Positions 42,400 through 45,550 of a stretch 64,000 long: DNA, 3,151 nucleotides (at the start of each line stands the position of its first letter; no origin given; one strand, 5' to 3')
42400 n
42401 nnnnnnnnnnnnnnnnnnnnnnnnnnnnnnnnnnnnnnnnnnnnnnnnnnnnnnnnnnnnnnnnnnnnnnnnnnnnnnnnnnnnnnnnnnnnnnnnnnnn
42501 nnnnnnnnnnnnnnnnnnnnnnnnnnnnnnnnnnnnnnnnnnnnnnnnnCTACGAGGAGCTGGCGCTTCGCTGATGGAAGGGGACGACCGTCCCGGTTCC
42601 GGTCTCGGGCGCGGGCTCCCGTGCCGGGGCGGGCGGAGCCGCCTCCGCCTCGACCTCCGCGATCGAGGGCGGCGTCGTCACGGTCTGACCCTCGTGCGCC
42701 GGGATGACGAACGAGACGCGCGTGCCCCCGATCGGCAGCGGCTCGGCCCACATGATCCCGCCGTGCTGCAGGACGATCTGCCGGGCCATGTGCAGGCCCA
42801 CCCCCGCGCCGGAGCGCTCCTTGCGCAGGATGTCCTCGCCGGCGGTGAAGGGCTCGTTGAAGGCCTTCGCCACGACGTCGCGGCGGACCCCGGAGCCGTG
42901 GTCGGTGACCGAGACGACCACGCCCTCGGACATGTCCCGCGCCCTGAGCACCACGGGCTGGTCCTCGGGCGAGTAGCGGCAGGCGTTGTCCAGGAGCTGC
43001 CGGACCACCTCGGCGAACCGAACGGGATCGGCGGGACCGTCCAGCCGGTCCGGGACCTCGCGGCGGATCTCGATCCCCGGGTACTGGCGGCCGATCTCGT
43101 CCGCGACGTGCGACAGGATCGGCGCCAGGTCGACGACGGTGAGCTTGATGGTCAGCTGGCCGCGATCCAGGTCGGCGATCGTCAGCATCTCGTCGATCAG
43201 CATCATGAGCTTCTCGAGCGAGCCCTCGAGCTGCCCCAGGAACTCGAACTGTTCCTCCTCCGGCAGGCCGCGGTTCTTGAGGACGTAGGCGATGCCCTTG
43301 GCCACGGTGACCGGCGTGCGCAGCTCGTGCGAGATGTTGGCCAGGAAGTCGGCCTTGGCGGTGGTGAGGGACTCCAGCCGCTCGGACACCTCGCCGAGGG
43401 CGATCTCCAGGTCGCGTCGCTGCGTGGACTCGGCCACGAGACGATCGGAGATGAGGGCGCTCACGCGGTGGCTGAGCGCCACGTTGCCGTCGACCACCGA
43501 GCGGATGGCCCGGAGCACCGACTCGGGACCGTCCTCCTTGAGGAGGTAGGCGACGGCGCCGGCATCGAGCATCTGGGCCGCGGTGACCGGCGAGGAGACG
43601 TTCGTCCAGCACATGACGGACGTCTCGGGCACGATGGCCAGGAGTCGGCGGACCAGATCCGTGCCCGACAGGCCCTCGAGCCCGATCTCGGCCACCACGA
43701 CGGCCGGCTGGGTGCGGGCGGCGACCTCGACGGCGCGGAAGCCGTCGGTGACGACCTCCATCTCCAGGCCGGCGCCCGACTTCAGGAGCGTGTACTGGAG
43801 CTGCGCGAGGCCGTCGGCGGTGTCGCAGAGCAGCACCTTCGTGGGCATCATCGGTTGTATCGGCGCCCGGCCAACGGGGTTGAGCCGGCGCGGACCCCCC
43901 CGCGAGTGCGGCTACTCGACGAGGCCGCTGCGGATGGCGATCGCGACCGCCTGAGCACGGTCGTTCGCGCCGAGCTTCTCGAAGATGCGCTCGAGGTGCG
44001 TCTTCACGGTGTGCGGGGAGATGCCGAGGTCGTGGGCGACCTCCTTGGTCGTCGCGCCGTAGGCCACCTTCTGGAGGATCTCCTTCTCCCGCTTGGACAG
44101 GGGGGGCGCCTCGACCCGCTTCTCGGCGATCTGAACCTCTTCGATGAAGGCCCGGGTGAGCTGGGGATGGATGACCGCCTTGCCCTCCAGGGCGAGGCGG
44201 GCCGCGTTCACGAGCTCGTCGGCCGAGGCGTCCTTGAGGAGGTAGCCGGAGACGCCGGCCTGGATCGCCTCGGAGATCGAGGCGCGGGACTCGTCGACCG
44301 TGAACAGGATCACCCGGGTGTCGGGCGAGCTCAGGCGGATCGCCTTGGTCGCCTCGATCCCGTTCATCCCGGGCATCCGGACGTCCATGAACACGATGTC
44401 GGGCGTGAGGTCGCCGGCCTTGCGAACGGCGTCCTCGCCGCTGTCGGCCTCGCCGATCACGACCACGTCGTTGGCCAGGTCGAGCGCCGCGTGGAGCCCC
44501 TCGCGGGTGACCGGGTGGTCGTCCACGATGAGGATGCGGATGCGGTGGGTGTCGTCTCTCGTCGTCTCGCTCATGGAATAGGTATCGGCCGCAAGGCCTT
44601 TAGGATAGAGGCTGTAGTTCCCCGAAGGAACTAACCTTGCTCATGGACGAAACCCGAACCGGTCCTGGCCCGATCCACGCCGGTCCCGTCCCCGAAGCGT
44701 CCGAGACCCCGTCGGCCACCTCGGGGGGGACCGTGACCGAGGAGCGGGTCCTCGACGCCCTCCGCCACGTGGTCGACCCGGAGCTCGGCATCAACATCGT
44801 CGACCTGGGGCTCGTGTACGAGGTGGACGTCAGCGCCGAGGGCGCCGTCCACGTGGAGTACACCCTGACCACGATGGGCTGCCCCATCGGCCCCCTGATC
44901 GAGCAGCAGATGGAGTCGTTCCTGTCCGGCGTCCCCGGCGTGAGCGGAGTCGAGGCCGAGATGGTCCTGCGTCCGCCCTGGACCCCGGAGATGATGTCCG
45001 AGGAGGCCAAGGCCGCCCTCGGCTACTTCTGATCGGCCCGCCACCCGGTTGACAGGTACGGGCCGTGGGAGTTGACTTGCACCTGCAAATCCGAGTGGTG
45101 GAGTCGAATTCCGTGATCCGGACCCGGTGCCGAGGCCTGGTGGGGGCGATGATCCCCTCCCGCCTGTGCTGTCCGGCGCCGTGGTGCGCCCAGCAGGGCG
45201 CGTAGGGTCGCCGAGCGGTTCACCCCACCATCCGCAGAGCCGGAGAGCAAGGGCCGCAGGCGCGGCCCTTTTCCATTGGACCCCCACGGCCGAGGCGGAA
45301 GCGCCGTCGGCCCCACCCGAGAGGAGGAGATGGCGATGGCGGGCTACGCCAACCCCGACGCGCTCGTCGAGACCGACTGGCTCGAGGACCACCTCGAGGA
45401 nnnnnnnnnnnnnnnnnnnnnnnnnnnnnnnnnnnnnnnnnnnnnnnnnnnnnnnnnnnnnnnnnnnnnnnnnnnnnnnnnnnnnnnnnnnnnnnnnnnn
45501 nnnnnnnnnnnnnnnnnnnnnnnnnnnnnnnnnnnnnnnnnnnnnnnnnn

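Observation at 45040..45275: Candidate small RNA with C-rich loops and an intrinsic terminator between sufT-like and rhodanese genes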

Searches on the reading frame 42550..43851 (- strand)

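Call 21: search_protein_families(library=pfam, proteins=[window:42550-43851:-])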
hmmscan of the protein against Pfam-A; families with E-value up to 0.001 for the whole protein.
window:42550-43851:- (433 aa): 4 families
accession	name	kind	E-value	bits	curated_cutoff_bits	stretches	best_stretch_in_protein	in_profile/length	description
PF02518.31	HATPase_c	-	2.2e-19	70.4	26.4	1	275-385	2-109/111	Histidine kinase-, DNA gyrase B-, and HSP90-like ATPase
PF00512.31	HisKA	-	9.3e-14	51.7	26.9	1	165-231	1-66/66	His Kinase A (phospho-acceptor) domain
PF00072.30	Response_reg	-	2.9e-11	44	30.2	1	6-116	1-110/111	Response regulator receiver domain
PF13581.12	HATPase_c_2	-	0.00033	21.1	27.4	0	289-360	42-109/127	Histidine kinase-like ATPase domain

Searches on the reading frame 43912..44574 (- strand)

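Call 21: search_protein_families(library=pfam, proteins=[window:43912-44574:-])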
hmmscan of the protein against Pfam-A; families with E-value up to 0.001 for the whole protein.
window:43912-44574:- (220 aa): 6 families
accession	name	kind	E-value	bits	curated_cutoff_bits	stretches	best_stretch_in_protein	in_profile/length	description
PF00072.30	Response_reg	-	8e-30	103.7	30.2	1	14-125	1-110/111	Response regulator receiver domain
PF00196.25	GerE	-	5.8e-20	71.1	23.5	1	158-213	2-57/57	Bacterial regulatory proteins, luxR family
PF08281.18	Sigma70_r4_2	-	9.5e-06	25.6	25.7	1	159-201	11-54/54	Sigma-70, region 4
PF04545.22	Sigma70_r4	-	1.1e-05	25.2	24.1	1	159-201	5-48/50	Sigma-70, region 4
PF04967.18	HTH_10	-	9e-05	22.6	23.1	1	174-201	24-51/53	HTH DNA binding domain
PF09862.15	DUF2089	-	0.00088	19.3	33.4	0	177-203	20-46/47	Domain of unknown function (DUF2089)-HTH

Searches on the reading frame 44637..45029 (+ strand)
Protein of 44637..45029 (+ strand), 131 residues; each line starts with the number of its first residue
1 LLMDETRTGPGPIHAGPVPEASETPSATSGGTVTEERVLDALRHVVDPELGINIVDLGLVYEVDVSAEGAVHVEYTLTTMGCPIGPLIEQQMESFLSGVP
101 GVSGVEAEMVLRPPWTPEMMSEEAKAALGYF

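Call 21: search_protein_families(library=pfam, proteins=[window:44637-45029:+])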
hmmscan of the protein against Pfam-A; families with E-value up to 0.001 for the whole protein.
window:44637-45029:+ (131 aa): 1 family
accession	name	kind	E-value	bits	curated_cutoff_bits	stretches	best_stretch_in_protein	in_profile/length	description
PF01883.24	FeS_assembly_P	-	2.1e-20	73.2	23.5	1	35-107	1-71/73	Iron-sulfur cluster assembly protein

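Call 22: search_protein_families(library=ncbifam, proteins=[window:44637-45029:+])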
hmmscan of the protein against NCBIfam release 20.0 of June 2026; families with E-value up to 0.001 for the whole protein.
window:44637-45029:+ (131 aa): 4 families
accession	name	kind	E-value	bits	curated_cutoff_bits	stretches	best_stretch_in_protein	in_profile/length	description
TIGR02945.1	SUF_assoc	equivalog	2.7e-29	101.4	143.4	1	35-130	3-98/99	SUF system Fe-S cluster assembly protein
TIGR03406.1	FeS_long_SufT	hypoth_equivalog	4.9e-28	98.1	202.6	1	25-129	65-173/174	putative Fe-S cluster assembly protein SufT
NF041868.1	paad_haloarch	equivalog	2.3e-24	85.9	180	1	20-129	13-121/127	1,2-phenylacetyl-CoA epoxidase subunit PaaD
TIGR02159.1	PA_CoA_Oxy4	equivalog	2.7e-13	50.4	108.15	1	45-128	1-83/146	1,2-phenylacetyl-CoA epoxidase subunit PaaD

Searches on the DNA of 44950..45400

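Call 4: search_rna_families(source=window, start=44950, end=45400, threshold=evalue, max_evalue=10, show_alignments=5)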
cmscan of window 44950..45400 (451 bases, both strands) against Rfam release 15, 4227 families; matches with E-value up to 10: 4.
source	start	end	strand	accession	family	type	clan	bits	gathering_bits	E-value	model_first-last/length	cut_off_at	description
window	45246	45269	+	RF01356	CRISPR-DR28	Gene; CRISPR;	-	20.4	35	0.4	1-24/24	no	CRISPR RNA direct repeat element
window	45205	45272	+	RF00006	Vault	Gene;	-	17.5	34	0.4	1-99/99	no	Vault RNA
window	45282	45336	-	RF02136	HTT-AS1_3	Gene; lncRNA;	-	12.1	70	7.9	1-60/60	no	HTT antisense RNA 1 conserved region 3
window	44953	45130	+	RF01953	SOX2OT_exon3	Gene; lncRNA;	-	7.7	70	3.9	86-276/276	no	SOX2 overlapping transcript exon 3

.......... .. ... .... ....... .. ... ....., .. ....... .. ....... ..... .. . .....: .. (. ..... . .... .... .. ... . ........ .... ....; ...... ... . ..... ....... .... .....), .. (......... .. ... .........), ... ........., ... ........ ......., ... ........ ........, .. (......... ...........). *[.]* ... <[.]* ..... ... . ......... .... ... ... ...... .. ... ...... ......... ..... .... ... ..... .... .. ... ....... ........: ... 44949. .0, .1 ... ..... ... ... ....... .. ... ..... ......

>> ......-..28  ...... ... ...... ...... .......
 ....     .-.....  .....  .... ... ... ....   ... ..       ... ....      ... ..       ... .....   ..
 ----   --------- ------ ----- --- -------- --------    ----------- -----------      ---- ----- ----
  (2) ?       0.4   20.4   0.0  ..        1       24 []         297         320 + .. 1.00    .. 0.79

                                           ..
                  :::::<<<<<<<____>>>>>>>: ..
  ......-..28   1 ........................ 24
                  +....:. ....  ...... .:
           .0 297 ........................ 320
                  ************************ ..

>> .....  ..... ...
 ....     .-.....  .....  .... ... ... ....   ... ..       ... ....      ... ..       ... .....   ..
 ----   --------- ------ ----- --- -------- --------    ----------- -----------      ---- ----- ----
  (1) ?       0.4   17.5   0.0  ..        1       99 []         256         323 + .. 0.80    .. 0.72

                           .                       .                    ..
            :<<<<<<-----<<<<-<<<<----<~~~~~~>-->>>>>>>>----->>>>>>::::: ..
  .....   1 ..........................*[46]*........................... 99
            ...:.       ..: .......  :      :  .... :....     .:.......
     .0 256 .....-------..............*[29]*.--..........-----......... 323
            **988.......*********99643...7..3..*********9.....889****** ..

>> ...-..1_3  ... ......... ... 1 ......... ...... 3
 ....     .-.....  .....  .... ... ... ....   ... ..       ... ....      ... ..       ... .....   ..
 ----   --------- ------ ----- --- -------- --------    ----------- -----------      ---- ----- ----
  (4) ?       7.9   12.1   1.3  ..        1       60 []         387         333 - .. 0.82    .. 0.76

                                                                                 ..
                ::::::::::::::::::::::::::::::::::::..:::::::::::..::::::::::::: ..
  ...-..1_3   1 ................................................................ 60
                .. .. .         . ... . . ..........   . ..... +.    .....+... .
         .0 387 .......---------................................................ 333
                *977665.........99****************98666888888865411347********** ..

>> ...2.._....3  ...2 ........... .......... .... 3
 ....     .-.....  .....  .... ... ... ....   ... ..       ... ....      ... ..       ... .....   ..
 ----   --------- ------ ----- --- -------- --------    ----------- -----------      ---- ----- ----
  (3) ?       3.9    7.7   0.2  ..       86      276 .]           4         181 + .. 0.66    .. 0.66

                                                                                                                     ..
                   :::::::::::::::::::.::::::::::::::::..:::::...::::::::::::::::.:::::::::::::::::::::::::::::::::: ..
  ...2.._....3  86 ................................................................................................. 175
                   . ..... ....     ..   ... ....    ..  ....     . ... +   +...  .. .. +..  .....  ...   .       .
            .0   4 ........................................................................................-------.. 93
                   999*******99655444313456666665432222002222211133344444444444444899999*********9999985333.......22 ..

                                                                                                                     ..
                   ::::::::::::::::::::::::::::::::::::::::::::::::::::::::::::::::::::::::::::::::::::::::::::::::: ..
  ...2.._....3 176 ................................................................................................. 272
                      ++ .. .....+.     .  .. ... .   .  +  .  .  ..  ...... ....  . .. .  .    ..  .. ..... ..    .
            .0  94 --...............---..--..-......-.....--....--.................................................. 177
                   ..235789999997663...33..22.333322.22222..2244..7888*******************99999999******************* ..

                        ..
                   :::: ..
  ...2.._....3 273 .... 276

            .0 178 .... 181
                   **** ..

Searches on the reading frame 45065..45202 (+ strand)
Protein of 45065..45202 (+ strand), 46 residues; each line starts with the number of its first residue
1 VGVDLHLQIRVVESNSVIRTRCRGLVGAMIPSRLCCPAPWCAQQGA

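Call 58: search_protein_families(library=pfam, proteins=[window:45065-45202:+], max_evalue=10)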
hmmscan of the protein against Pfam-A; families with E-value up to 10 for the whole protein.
seq(46 aa): 0 families

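Call 59: search_protein_families(library=ncbifam, proteins=[window:45065-45202:+], max_evalue=10)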
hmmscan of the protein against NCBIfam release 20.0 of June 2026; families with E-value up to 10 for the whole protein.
seq(46 aa): 0 families
